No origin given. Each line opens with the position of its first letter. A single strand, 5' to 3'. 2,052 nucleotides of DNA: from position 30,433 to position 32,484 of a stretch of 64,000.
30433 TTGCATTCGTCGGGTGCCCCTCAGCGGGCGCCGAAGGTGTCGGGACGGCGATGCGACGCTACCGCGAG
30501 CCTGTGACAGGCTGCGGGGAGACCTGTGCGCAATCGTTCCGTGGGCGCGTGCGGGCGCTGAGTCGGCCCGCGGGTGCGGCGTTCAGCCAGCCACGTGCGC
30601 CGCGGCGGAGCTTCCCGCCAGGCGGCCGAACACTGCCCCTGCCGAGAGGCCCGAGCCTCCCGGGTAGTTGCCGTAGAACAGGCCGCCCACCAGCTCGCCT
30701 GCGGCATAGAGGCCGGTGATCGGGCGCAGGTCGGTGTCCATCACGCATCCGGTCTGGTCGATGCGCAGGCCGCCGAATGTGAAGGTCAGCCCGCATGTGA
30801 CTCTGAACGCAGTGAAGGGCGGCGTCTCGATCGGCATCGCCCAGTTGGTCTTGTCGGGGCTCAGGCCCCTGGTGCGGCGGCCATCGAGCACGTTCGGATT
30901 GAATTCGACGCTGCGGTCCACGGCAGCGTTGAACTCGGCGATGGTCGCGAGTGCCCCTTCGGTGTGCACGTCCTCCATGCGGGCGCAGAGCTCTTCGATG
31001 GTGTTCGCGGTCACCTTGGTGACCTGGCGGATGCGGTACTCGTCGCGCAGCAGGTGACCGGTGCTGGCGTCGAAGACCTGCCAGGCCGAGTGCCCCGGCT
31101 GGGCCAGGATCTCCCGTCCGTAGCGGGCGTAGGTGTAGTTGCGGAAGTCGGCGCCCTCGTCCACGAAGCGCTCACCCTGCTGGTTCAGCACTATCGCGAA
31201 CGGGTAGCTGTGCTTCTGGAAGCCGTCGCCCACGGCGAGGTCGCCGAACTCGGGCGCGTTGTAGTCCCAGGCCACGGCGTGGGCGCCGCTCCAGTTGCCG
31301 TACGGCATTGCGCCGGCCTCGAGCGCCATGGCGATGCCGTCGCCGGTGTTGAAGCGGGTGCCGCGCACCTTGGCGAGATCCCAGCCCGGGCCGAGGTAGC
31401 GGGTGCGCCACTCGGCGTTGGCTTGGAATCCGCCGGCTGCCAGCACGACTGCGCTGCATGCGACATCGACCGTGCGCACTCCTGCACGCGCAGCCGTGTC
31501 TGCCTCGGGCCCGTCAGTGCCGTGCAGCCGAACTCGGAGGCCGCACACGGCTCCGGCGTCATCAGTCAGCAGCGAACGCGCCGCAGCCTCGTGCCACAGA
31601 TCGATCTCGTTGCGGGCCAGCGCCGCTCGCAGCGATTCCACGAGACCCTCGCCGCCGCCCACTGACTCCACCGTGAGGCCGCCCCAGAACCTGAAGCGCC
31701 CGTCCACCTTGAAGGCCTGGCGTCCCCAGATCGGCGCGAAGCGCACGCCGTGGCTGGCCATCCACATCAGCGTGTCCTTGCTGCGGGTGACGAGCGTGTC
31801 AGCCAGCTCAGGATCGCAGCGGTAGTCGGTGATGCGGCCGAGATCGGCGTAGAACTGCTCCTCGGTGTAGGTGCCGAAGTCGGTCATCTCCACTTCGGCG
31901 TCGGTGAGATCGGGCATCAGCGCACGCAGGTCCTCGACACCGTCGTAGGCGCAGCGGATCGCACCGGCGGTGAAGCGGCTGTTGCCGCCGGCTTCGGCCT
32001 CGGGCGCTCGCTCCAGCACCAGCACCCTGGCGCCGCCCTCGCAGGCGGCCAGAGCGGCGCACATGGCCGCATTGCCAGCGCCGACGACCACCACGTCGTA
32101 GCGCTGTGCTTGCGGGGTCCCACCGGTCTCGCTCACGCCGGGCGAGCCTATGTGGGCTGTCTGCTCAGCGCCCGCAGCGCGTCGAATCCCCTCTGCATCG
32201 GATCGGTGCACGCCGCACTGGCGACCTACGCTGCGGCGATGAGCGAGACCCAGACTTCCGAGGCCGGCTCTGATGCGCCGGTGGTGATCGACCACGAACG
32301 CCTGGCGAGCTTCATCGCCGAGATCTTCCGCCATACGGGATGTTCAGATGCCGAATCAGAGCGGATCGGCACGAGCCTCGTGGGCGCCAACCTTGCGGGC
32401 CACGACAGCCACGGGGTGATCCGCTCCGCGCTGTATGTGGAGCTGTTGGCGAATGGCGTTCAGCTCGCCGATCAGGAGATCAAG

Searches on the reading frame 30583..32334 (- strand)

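Call 12: search_protein_families(library=pfam, proteins=[window:30583-32334:-], max_evalue=0.01)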
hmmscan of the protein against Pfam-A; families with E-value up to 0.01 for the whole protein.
window:30583-32334:- (583 aa): 8 families
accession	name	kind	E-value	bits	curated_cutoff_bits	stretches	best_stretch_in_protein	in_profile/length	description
PF00890.30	FAD_binding_2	-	2e-41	143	20.4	1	80-561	1-411/414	FAD binding domain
PF01266.30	DAO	-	8.4e-08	32.5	27.9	1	80-304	1-206/353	FAD dependent oxidoreductase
PF12831.13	FAD_oxidored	-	2.6e-06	27.4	27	1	80-118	1-37/416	FAD dependent oxidoreductase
PF03486.20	HI0933_like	-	5.8e-06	26.4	50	1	80-112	2-34/244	HI0933-like protein Rossmann domain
PF01262.27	AlaDh_PNT_C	-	0.00066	19.6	23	1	69-131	19-81/214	Alanine dehydrogenase/PNT, C-terminal domain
PF13738.12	Pyr_redox_3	-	0.0016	18.2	30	1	77-115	163-201/305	Pyridine nucleotide-disulphide oxidoreductase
PF13450.12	NAD_binding_8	-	0.0025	18.5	21.9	0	83-119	1-35/68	NAD(P)-binding Rossmann-like domain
PF07992.20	Pyr_redox_2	-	0.0048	16.8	26.1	1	79-112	1-176/291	Pyridine nucleotide-disulphide oxidoreductase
